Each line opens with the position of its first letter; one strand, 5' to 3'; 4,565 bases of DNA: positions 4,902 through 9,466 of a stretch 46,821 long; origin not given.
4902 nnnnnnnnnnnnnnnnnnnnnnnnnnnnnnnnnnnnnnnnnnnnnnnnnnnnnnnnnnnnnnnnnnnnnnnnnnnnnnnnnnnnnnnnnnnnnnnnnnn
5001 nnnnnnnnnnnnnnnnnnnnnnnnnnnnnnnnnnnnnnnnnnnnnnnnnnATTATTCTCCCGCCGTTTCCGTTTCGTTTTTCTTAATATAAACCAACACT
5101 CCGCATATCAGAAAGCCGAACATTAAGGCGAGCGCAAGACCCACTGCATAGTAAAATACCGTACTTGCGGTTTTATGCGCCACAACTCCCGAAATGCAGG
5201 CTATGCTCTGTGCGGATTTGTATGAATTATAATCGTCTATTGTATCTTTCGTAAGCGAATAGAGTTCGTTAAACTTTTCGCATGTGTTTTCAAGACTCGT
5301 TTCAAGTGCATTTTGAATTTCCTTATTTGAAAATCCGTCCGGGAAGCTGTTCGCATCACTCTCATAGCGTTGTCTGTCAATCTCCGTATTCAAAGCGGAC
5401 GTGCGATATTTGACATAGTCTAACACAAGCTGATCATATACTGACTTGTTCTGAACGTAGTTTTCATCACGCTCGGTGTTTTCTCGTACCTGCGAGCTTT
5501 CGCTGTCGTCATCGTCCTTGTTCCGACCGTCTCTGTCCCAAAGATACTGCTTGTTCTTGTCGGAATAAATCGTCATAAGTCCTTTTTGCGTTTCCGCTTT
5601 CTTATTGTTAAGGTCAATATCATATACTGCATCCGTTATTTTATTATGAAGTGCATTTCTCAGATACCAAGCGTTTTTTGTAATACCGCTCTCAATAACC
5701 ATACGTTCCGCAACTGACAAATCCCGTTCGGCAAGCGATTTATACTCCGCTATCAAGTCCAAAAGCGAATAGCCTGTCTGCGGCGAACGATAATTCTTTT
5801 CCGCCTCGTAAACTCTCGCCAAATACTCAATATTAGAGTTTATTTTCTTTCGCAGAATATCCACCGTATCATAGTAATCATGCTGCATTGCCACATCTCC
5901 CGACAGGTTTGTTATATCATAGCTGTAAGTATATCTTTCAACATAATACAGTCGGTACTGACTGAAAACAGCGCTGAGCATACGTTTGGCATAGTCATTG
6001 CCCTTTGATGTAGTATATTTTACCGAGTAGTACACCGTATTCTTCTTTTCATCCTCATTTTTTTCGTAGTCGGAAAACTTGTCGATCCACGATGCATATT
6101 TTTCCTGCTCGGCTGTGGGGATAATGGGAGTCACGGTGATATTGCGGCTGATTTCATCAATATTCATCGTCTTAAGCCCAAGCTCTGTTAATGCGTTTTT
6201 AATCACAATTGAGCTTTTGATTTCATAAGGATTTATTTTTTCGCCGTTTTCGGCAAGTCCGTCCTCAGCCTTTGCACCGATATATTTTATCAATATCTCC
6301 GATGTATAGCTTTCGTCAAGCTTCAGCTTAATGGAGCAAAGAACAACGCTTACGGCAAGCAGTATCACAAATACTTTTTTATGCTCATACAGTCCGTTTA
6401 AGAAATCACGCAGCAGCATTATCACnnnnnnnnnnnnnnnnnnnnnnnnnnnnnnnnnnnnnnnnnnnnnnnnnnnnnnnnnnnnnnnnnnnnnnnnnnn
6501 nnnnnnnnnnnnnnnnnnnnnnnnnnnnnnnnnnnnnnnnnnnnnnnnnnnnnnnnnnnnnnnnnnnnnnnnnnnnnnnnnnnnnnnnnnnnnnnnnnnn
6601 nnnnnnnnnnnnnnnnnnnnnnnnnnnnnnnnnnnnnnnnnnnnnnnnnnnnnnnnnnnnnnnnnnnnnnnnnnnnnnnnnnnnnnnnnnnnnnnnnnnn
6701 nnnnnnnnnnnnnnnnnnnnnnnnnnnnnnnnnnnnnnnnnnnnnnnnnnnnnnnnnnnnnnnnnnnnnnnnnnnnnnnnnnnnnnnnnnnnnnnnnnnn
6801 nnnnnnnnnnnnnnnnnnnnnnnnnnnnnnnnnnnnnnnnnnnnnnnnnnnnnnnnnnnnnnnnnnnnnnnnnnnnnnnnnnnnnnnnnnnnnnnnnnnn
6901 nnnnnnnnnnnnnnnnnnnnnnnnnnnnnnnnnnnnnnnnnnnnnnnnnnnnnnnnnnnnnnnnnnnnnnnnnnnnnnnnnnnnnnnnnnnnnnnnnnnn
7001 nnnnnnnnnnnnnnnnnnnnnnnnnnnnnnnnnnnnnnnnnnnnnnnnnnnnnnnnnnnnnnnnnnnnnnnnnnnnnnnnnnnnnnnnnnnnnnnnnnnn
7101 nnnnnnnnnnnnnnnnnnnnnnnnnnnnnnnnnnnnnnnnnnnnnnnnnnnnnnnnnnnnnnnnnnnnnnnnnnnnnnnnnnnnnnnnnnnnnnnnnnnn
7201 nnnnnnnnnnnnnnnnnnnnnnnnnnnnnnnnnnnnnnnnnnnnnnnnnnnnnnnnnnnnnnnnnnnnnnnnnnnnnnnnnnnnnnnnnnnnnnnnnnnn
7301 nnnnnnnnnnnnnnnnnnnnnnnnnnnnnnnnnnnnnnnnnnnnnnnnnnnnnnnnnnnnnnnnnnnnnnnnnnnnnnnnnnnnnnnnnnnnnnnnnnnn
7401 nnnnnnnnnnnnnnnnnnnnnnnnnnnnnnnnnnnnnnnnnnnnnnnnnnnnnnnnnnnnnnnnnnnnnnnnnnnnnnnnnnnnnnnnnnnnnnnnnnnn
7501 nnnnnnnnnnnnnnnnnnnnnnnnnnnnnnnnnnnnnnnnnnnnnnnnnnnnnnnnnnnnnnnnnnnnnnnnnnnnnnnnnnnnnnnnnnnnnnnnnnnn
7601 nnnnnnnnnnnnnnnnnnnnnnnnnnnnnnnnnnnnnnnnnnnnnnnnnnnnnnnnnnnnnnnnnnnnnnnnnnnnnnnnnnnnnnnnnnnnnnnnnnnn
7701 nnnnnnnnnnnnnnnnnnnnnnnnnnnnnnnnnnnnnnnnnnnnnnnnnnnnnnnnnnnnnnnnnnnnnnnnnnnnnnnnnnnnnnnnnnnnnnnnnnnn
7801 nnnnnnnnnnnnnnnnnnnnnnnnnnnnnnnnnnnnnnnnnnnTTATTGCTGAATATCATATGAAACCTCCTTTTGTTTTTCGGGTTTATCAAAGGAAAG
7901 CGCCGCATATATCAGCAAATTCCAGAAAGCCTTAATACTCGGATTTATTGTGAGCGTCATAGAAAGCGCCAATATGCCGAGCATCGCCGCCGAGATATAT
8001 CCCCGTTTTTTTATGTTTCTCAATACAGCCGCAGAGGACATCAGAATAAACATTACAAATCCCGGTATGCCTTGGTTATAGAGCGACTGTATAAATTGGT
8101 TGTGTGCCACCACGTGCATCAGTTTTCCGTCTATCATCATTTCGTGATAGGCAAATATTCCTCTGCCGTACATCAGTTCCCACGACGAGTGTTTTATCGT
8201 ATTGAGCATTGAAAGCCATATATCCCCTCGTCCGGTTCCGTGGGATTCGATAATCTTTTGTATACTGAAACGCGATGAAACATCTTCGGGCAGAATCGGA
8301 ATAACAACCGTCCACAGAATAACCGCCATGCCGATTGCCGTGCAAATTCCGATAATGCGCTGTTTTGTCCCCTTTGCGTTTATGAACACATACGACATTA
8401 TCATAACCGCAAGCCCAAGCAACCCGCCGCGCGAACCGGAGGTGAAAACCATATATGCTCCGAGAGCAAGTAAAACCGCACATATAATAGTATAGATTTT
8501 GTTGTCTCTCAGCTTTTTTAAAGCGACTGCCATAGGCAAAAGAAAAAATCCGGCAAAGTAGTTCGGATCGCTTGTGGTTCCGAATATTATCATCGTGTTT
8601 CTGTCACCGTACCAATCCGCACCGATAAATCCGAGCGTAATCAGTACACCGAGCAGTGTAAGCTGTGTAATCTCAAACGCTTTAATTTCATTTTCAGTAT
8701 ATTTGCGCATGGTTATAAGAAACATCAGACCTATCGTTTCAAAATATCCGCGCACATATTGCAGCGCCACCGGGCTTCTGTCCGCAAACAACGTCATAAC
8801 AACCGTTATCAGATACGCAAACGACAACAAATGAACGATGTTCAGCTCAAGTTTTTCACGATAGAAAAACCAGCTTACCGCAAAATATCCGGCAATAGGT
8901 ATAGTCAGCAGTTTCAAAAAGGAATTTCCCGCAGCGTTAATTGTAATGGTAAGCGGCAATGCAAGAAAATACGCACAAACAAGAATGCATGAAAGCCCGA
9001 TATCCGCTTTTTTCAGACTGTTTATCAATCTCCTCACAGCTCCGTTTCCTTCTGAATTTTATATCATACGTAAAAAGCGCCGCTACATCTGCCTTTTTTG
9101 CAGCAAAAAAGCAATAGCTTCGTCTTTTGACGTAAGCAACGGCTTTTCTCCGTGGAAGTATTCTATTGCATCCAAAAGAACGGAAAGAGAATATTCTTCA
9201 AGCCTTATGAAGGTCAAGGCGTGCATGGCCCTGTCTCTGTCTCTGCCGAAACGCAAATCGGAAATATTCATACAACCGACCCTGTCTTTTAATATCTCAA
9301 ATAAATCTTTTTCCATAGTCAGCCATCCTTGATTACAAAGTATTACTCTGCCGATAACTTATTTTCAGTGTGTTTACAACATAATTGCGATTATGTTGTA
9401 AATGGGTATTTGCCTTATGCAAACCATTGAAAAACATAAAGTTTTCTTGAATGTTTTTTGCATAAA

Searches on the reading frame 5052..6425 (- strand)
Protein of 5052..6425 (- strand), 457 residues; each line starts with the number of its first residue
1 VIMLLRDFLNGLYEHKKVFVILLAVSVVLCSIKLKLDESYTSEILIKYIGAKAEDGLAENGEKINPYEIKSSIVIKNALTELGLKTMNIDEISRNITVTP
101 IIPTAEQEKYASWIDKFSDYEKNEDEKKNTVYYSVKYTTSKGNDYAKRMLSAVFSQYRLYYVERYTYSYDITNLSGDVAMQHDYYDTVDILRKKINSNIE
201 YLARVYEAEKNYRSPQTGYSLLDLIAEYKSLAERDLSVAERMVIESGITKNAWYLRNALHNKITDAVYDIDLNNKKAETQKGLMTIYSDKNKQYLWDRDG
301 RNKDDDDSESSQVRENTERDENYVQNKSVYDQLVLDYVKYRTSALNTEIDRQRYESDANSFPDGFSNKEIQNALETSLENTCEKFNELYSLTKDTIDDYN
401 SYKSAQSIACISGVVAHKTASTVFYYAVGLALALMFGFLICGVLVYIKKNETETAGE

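Call 7: search_protein_families(library=pfam, proteins=[window:5052-6425:-], max_evalue=0.01)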
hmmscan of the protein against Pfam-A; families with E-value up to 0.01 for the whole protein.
window:5052-6425:- (457 aa): 1 family
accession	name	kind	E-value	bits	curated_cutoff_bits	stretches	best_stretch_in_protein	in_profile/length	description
PF17162.9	DUF5118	-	0.0057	16.8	27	0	274-295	9-30/50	Domain of unknown function (DUF5118)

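Call 38: search_protein_families(library=ncbifam, proteins=[window:5052-6425:-], max_evalue=0.01)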
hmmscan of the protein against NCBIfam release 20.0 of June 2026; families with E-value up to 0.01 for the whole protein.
window:5052-6425:- (457 aa): 0 families

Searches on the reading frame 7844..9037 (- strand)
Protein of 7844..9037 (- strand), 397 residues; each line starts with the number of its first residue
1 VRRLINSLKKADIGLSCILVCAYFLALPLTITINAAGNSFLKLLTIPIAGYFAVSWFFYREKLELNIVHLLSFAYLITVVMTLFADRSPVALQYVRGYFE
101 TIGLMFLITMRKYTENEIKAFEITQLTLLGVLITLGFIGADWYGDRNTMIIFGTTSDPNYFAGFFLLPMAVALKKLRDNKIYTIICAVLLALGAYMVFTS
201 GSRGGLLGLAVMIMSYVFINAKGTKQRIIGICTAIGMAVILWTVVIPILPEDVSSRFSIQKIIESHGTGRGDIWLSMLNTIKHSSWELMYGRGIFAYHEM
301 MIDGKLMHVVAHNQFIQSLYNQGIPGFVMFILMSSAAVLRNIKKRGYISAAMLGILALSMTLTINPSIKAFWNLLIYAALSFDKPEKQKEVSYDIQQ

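Call 7: search_protein_families(library=pfam, proteins=[window:7844-9037:-], max_evalue=0.01)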
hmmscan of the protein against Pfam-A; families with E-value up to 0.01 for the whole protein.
window:7844-9037:- (397 aa): 1 family
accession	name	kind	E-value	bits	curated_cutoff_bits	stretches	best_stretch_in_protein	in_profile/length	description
PF04932.20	Wzy_C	-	1.5e-12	48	31.7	1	189-331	2-149/149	O-Antigen ligase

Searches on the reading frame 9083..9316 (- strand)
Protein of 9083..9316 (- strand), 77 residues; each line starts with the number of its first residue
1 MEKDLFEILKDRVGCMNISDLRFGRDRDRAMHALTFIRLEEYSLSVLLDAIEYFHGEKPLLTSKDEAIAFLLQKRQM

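Call 7: search_protein_families(library=pfam, proteins=[window:9083-9316:-], max_evalue=0.01)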
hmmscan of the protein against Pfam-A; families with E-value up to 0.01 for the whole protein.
window:9083-9316:- (77 aa): 0 families

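Call 10: find_encoding_contigs(protein=window:9083-9316:-, flank=3000, max_places=10)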
Protein window:9083-9316:- (77 aa): 21 contigs read that carry it; 10 places shown.
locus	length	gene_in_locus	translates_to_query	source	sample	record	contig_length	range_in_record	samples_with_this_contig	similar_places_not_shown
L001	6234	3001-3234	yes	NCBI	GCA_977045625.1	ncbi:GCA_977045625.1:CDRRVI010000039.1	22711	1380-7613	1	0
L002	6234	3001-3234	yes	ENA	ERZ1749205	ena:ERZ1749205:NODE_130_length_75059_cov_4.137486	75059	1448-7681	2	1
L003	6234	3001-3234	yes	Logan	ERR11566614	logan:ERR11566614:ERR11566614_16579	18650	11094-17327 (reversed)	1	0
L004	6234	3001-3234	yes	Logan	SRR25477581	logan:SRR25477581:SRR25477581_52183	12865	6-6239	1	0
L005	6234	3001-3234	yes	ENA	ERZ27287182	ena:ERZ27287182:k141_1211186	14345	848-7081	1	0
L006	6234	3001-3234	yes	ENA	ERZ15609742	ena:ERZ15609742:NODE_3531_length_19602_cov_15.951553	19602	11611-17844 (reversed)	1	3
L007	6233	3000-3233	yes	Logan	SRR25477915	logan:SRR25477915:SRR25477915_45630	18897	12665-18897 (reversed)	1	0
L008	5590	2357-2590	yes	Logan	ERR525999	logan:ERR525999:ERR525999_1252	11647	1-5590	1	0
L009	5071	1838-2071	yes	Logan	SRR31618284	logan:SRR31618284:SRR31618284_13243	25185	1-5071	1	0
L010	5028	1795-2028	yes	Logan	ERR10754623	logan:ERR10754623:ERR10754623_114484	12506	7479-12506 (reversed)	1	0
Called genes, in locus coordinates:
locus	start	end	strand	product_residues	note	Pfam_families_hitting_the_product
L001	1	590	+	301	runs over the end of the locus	PF12838:Fer4_7 (faint), PF12837:Fer4_6 (faint), PF13237:Fer4_10 (faint), PF12801:Fer4_5, PF00037:Fer4 (weak)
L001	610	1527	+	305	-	PF00578:AhpC-TSA, PF08534:Redoxin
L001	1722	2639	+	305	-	PF02899:Phage_int_SAM_1, PF13495:Phage_int_SAM_4 (weak), PF00589:Phage_integrase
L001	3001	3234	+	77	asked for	-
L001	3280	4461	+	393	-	PF04932:Wzy_C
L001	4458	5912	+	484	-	-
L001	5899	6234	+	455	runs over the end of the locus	-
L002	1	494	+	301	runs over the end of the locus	PF13187:Fer4_9 (faint), PF12837:Fer4_6 (faint), PF13237:Fer4_10 (faint), PF12797:Fer4_2 (faint), PF12801:Fer4_5, PF00037:Fer4 (weak), PF12838:Fer4_7 (weak)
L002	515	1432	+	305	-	PF00578:AhpC-TSA, PF08534:Redoxin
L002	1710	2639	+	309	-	PF02899:Phage_int_SAM_1, PF13495:Phage_int_SAM_4 (weak), PF00589:Phage_integrase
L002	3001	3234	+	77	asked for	-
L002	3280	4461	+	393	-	PF04932:Wzy_C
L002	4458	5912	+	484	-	-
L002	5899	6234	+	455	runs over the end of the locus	-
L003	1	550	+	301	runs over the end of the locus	PF13187:Fer4_9 (faint), PF12837:Fer4_6 (faint), PF13237:Fer4_10 (faint), PF12797:Fer4_2 (faint), PF12801:Fer4_5, PF00037:Fer4 (weak), PF12838:Fer4_7 (weak)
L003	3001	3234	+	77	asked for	-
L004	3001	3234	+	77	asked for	-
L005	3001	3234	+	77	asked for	-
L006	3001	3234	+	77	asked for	-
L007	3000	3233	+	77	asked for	-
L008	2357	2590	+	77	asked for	-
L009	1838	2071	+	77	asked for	-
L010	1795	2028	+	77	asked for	-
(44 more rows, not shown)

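Call 38: search_protein_families(library=ncbifam, proteins=[window:9083-9316:-], max_evalue=0.01)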
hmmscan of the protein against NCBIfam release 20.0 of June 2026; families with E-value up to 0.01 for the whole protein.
window:9083-9316:- (77 aa): 0 families

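Call 60: find_homologous_proteins(query=window:9083-9316:-, max_evalue=0.001)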
Query window:9083-9316:- (77 aa): 23 proteins with E <= 0.001 among 23 candidates.
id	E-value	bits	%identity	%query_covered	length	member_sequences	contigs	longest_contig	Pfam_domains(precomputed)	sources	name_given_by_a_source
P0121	2.7e-40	153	96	100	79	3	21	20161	-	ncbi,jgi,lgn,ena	-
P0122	9.1e-40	151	95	100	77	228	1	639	-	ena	-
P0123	4.3e-38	146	95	96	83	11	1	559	-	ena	-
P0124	2.1e-37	144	94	100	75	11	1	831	-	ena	-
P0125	3.0e-37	143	94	100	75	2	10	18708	-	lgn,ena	-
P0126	3.4e-37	143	92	100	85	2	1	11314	-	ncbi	-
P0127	8.7e-37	142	92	96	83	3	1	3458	-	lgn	-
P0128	1.2e-36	141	90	100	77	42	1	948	-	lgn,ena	-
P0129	1.3e-36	141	92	100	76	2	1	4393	-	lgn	-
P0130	2.0e-36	141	91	96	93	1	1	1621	-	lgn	-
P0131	5.8e-36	139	91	96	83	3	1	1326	-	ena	-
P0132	5.4e-35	136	91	96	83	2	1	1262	-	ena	-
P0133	1.6e-34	135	89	96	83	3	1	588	-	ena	-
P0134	3.1e-34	134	89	96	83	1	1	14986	-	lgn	-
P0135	4.1e-34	133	89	96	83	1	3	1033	-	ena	-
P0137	5.3e-30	120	79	100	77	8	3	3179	-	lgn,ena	-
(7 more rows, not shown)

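Call 62: find_encoding_contigs(protein=P0121, flank=1500, max_places=10)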
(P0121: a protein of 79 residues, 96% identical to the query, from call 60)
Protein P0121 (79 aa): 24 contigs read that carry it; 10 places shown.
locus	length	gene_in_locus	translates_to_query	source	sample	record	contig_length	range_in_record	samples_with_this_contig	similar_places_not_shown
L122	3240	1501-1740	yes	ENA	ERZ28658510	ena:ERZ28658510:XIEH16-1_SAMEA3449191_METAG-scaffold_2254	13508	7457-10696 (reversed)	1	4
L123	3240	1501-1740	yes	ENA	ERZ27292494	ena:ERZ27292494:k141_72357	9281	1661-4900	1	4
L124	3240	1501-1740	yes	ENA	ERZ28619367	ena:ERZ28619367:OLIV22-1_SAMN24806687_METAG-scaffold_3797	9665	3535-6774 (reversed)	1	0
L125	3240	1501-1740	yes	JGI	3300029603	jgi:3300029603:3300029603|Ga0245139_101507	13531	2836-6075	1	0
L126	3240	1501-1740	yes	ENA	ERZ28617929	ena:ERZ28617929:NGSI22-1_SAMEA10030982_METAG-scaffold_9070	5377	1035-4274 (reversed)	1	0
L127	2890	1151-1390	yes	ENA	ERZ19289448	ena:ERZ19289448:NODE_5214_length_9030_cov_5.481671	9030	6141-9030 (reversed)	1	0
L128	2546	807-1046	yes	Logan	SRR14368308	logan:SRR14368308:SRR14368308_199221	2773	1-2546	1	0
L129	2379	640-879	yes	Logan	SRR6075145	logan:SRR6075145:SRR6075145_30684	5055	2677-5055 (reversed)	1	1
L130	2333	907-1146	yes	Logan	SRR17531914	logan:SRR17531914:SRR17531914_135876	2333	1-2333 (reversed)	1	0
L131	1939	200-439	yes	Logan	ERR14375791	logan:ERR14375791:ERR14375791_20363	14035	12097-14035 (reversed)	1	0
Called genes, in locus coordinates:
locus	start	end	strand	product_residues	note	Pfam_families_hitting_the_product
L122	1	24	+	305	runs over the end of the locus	PF00578:AhpC-TSA, PF08534:Redoxin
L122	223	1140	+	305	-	PF02899:Phage_int_SAM_1, PF13495:Phage_int_SAM_4 (weak), PF00589:Phage_integrase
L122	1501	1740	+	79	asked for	-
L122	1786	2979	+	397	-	PF04932:Wzy_C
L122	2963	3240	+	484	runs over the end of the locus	-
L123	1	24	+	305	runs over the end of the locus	PF00578:AhpC-TSA, PF08534:Redoxin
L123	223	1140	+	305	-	PF02899:Phage_int_SAM_1, PF13495:Phage_int_SAM_4 (weak), PF00589:Phage_integrase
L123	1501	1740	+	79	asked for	-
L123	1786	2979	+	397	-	PF04932:Wzy_C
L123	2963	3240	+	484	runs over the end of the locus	-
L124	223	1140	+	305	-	PF02899:Phage_int_SAM_1, PF13495:Phage_int_SAM_4 (weak), PF00589:Phage_integrase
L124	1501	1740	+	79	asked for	-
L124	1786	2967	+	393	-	PF04932:Wzy_C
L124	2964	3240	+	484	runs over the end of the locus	-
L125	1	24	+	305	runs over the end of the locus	PF00578:AhpC-TSA, PF08534:Redoxin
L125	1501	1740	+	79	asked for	-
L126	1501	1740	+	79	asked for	-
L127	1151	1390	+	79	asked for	-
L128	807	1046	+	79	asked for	-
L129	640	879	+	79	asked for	-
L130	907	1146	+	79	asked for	-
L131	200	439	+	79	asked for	-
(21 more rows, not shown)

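Call 63: find_encoding_contigs(protein=P0122, flank=1500, max_places=10)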
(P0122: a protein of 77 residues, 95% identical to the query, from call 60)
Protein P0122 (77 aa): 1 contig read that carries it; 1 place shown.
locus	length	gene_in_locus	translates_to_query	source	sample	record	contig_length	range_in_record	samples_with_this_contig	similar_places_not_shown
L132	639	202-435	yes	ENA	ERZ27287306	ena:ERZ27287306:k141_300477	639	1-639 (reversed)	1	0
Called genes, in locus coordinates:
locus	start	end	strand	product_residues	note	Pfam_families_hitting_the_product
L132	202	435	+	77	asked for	-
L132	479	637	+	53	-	?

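Call 64: find_encoding_contigs(protein=P0125, flank=1500, max_places=10)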
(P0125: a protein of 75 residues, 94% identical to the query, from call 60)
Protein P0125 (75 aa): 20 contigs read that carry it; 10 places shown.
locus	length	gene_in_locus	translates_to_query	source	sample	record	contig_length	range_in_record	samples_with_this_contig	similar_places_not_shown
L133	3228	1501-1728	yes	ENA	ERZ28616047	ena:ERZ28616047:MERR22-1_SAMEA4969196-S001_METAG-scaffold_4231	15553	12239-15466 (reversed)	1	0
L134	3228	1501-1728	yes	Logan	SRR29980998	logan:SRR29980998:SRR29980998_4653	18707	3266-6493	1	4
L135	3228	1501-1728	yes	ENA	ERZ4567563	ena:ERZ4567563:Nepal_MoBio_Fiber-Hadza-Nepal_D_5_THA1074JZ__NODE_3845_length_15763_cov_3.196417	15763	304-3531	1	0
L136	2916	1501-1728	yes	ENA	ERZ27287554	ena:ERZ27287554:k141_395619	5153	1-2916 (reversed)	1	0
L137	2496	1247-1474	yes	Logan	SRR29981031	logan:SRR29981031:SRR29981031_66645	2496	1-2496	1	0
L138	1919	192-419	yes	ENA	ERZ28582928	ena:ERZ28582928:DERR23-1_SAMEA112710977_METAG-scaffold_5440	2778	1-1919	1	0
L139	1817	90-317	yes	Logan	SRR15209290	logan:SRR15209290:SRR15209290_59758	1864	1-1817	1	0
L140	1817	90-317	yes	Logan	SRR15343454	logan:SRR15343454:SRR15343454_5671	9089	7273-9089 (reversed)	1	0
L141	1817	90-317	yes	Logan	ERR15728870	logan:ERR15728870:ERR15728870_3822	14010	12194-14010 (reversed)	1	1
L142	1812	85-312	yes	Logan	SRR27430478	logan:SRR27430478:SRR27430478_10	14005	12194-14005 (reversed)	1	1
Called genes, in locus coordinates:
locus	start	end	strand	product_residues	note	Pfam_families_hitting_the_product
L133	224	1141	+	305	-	PF02899:Phage_int_SAM_1, PF13495:Phage_int_SAM_4 (weak), PF00589:Phage_integrase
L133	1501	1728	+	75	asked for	-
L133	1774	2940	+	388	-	-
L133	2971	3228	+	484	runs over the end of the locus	-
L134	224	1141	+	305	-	PF02899:Phage_int_SAM_1, PF13495:Phage_int_SAM_4 (weak), PF00589:Phage_integrase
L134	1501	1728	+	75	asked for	-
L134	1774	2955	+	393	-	PF04932:Wzy_C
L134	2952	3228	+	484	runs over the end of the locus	-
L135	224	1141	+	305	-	PF02899:Phage_int_SAM_1, PF13495:Phage_int_SAM_4 (weak), PF00589:Phage_integrase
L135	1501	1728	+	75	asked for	-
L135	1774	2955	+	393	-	PF04932:Wzy_C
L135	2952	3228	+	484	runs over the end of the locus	-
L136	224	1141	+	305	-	PF02899:Phage_int_SAM_1, PF13495:Phage_int_SAM_4 (weak), PF00589:Phage_integrase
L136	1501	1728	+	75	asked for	-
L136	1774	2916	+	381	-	?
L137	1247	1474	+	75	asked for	-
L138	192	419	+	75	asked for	-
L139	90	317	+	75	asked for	-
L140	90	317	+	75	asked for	-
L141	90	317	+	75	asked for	-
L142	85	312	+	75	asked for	-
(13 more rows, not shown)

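Call 65: find_encoding_contigs(protein=P0137, flank=1500, max_places=10)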
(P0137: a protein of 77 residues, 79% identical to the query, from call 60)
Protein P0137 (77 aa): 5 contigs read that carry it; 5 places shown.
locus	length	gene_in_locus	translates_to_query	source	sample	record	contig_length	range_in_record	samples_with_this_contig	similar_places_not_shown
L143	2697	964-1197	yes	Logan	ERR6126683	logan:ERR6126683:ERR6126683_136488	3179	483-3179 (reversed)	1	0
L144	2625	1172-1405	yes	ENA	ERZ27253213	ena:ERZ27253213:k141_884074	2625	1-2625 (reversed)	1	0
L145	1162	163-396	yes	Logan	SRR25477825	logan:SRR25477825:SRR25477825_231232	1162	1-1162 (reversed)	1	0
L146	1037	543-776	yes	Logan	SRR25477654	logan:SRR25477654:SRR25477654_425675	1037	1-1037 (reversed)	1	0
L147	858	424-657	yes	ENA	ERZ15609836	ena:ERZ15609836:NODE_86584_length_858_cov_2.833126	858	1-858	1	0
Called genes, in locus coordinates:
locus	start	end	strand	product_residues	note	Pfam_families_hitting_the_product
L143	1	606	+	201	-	?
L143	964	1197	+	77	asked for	-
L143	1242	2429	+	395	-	PF04932:Wzy_C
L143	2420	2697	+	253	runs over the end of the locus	?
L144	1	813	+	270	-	?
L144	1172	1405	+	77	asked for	-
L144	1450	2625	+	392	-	?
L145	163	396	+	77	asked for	-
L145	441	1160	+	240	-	?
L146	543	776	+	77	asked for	-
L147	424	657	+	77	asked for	-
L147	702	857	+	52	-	?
